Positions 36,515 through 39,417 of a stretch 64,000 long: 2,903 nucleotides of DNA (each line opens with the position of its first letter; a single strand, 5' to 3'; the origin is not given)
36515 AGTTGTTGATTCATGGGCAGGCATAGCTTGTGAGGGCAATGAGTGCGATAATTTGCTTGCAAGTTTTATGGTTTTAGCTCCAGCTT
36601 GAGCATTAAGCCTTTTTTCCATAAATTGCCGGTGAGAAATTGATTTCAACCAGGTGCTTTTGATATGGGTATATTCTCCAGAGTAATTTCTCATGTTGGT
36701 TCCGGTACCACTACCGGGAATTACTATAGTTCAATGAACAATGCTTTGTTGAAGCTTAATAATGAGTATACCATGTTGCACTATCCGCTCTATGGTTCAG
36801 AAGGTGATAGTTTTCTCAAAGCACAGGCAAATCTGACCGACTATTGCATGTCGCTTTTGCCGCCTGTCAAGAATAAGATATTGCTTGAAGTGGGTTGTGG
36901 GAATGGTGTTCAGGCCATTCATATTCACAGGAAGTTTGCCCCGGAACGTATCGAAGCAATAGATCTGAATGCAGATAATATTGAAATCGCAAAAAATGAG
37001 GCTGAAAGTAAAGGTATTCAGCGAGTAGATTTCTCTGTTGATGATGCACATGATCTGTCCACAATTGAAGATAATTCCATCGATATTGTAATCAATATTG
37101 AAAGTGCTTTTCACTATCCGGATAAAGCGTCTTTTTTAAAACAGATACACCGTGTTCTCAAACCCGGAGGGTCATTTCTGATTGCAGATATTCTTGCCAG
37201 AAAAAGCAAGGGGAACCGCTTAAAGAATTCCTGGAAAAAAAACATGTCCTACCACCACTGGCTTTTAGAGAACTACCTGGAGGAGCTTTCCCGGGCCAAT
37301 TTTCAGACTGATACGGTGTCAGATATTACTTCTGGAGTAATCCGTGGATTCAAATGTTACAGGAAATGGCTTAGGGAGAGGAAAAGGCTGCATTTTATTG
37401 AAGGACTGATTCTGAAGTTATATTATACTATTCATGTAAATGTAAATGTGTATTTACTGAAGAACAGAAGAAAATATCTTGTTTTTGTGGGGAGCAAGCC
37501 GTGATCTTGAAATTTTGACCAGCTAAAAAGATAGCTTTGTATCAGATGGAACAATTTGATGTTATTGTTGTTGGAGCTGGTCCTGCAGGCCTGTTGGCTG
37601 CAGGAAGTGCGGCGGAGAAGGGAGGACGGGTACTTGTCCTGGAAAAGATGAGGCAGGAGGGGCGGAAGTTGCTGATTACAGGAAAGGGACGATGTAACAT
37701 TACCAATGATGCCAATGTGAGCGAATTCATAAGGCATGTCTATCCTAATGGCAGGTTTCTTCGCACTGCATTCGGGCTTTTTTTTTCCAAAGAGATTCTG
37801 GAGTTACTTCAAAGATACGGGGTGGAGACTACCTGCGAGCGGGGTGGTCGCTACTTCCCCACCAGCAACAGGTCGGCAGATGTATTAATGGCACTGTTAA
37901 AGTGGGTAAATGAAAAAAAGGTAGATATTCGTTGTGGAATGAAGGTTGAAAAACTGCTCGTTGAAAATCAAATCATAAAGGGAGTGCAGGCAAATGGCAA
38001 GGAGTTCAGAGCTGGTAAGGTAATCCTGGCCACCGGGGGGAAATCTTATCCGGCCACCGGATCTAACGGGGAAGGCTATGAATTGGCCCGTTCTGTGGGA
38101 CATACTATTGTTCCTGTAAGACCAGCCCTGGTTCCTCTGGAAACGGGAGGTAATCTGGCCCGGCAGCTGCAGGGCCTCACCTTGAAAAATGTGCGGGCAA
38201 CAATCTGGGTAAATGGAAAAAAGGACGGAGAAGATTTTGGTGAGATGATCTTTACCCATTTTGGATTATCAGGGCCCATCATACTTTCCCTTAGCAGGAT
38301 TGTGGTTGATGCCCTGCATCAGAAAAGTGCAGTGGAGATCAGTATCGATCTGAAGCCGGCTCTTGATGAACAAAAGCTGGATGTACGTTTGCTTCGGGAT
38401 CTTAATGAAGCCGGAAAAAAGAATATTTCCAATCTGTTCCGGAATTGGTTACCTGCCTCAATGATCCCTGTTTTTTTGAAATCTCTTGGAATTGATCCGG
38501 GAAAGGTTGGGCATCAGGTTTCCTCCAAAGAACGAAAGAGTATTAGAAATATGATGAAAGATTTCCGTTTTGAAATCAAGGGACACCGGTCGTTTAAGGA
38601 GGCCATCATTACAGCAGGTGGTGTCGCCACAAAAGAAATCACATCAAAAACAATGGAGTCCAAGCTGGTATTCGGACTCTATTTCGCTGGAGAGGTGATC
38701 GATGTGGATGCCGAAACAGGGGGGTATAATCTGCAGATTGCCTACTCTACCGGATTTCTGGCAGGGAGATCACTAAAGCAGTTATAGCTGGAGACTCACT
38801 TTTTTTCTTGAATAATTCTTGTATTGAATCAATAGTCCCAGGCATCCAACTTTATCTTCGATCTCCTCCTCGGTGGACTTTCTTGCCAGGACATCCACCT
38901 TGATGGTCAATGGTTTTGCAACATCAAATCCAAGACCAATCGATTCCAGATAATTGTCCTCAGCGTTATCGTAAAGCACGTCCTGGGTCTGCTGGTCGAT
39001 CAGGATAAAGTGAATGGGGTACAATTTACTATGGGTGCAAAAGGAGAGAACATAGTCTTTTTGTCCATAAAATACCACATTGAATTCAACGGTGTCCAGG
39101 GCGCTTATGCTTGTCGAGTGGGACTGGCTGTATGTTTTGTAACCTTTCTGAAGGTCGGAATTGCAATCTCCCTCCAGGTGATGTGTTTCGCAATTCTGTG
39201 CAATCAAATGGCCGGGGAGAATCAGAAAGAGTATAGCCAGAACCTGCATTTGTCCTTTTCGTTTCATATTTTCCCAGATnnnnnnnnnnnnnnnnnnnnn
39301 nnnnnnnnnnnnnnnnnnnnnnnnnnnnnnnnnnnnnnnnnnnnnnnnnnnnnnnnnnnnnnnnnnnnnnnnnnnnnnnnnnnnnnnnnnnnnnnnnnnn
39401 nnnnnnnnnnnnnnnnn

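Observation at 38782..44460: Compact four-gene operon: receiver/pseudo-kinase -> TerB-like ABC ATPase-permease with C-terminal extension -> helical lipoprotein -> small secreted protein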

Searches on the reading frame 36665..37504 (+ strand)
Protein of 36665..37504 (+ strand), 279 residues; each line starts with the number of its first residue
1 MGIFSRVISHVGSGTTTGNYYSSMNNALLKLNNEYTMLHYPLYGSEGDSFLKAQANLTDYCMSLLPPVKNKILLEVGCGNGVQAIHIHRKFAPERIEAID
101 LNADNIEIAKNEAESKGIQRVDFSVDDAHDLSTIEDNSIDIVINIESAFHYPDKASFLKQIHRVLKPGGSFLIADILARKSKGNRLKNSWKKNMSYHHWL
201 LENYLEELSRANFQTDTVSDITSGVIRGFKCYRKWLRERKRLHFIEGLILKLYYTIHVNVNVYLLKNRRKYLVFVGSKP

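Call 47: search_protein_families(library=pfam, proteins=[window:36665-37504:+], max_evalue=0.001)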
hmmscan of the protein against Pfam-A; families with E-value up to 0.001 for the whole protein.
window:36665-37504:+ (279 aa): 12 families
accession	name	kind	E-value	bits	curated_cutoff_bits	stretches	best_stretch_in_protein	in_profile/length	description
PF13847.12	Methyltransf_31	-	6.8e-24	84.7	27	1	69-195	3-127/145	Methyltransferase domain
PF08241.18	Methyltransf_11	-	5.8e-21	75.4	21.2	1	74-173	1-95/95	Methyltransferase domain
PF13649.12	Methyltransf_25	-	2e-20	73.7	27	1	74-169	2-97/97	Methyltransferase domain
PF13489.12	Methyltransf_23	-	8.2e-16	58.6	27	1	62-200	14-144/164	Methyltransferase domain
PF08242.18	Methyltransf_12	-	2.2e-13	51.2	30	1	74-170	1-97/98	Methyltransferase domain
PF01209.24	Ubie_methyltran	-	1.5e-12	47.8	20.1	1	64-175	42-153/233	ubiE/COQ5 methyltransferase family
PF05175.20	MTS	-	7.7e-09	35.9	23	1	62-173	24-138/170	Methyltransferase small domain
PF06325.19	PrmA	-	8.9e-08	32.4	22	1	61-182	151-267/296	Ribosomal protein L11 methyltransferase (PrmA)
PF05148.21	Methyltransf_8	-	9e-08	32.7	27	1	89-190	67-173/219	Hypothetical methyltransferase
PF02353.26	CMAS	-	1.9e-07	31.1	27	1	47-185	40-176/273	Mycolic acid cyclopropane synthetase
PF00891.24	Methyltransf_2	-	0.00056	19.7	22.3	1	71-187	64-178/210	O-methyltransferase domain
PF02390.23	Methyltransf_4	-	0.00067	19.6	24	0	70-143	2-77/173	Putative methyltransferase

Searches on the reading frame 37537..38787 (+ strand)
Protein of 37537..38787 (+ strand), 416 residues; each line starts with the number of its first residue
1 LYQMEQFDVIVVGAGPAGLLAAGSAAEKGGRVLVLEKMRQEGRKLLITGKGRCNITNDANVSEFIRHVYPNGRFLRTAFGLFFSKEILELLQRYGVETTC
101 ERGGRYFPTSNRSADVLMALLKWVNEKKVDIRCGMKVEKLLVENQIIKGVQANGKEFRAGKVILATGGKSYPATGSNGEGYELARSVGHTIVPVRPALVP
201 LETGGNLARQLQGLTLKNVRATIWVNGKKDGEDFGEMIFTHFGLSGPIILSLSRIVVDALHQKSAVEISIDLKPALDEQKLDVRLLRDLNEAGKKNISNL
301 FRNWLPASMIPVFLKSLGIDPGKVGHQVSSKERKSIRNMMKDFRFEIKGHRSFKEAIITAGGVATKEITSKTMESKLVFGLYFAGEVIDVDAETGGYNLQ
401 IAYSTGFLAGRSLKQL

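Call 47: search_protein_families(library=pfam, proteins=[window:37537-38787:+], max_evalue=0.001)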
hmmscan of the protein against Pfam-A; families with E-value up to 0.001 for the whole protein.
window:37537-38787:+ (416 aa): 11 families
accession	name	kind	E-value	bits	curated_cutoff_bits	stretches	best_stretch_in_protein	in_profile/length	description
PF03486.20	HI0933_like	-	2.1e-83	280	50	1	8-411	2-243/244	HI0933-like protein Rossmann domain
PF22780.1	HI0933_like_1st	-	5.3e-41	140.6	27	1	195-358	1-165/165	HI0933-like protein barrel and H2TH domain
PF00890.30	FAD_binding_2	-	4.4e-14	52.9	20.4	1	8-40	1-33/414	FAD binding domain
PF01266.30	DAO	-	5.9e-11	42.9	27.9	2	100-196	133-226/353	FAD dependent oxidoreductase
PF07992.20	Pyr_redox_2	-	7.9e-10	39.1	26.1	1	7-175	1-115/291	Pyridine nucleotide-disulphide oxidoreductase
PF12831.13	FAD_oxidored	-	1.6e-08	34.7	27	1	8-167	1-145/416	FAD dependent oxidoreductase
PF01134.28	GIDA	-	2.4e-08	33.9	22.1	0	8-35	1-28/391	Glucose inhibited division protein A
PF13738.12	Pyr_redox_3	-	6.3e-08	32.6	30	0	10-38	1-30/305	Pyridine nucleotide-disulphide oxidoreductase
PF01494.25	FAD_binding_3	-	1e-05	25.4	22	1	7-41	2-36/349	FAD binding domain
PF01946.23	Thi4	-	1.6e-05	24.7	26.2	1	4-40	15-52/235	Thi4 family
PF13450.12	NAD_binding_8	-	7.5e-05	23.4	21.9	1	11-38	1-28/68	NAD(P)-binding Rossmann-like domain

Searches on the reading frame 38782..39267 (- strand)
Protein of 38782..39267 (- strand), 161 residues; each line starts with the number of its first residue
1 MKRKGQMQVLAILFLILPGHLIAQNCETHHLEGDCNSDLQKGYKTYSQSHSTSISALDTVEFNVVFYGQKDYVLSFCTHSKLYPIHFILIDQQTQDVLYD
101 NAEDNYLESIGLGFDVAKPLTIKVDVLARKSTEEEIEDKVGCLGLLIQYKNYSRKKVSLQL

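Call 3: search_protein_families(library=pfam, proteins=[window:38782-39267:-], max_evalue=0.1)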
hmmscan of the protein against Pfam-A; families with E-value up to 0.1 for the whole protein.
window:38782-39267:- (161 aa): 0 families

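Call 4: search_protein_families(library=ncbifam, proteins=[window:38782-39267:-], max_evalue=0.1)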
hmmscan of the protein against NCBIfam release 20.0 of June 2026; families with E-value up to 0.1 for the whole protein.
window:38782-39267:- (161 aa): 1 family
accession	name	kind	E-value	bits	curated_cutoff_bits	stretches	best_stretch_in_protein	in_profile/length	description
NF004008.0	PRK05476.3-1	equivalog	0.029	13.5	440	1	45-127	128-209/326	adenosylhomocysteinase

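Call 18: search_protein_families(library=pfam, proteins=[window:38782-39267:-], max_evalue=10)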
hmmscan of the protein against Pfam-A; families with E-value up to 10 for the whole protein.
window:38782-39267:- (161 aa): 1 family
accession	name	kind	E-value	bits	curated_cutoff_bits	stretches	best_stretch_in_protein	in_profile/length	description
PF20356.3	DUF6651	-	0.16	13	27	1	40-75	59-95/113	Family of unknown function (DUF6651)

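Call 29: find_homologous_proteins(query=window:38782-39267:-, max_evalue=0.001)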
Query window:38782-39267:- (161 aa): 270 proteins with E <= 0.001 among 284 candidates; the best 120 are listed.
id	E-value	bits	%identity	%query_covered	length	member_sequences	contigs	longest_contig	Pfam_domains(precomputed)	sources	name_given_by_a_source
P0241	1.8e-95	335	93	100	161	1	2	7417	-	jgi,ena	-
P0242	9.4e-95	333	91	100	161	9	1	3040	-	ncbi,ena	-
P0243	3.0e-90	318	87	100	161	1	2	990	-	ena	-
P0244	2.2e-89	315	86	100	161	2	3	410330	-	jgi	jgi:hypothetical protein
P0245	8.8e-84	297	81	100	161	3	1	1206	-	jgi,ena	-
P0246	1.6e-82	293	80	100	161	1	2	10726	-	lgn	-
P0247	1.8e-82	293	80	100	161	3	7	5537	-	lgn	-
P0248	5.7e-81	288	78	100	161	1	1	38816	-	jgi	-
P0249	1.2e-80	287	80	100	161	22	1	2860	-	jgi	jgi:hypothetical protein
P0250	1.2e-80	287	75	100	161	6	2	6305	-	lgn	-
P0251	1.7e-79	283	75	100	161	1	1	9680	-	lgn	-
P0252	2.5e-79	283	76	100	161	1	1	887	-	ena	-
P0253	2.6e-79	283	77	100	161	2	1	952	-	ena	-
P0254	3.0e-79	282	79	89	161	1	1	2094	-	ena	-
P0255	3.9e-79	282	77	100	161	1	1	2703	-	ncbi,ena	-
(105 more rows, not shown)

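Call 61: search_protein_families(library=padloc, proteins=[window:38782-39267:-], max_evalue=0.001)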
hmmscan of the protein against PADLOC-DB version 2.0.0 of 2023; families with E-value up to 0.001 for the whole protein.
window:38782-39267:- (161 aa): 0 families

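Call 62: search_protein_families(library=phrogs, proteins=[window:38782-39267:-], max_evalue=0.001)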
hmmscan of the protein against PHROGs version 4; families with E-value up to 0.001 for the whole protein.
window:38782-39267:- (161 aa): 0 families
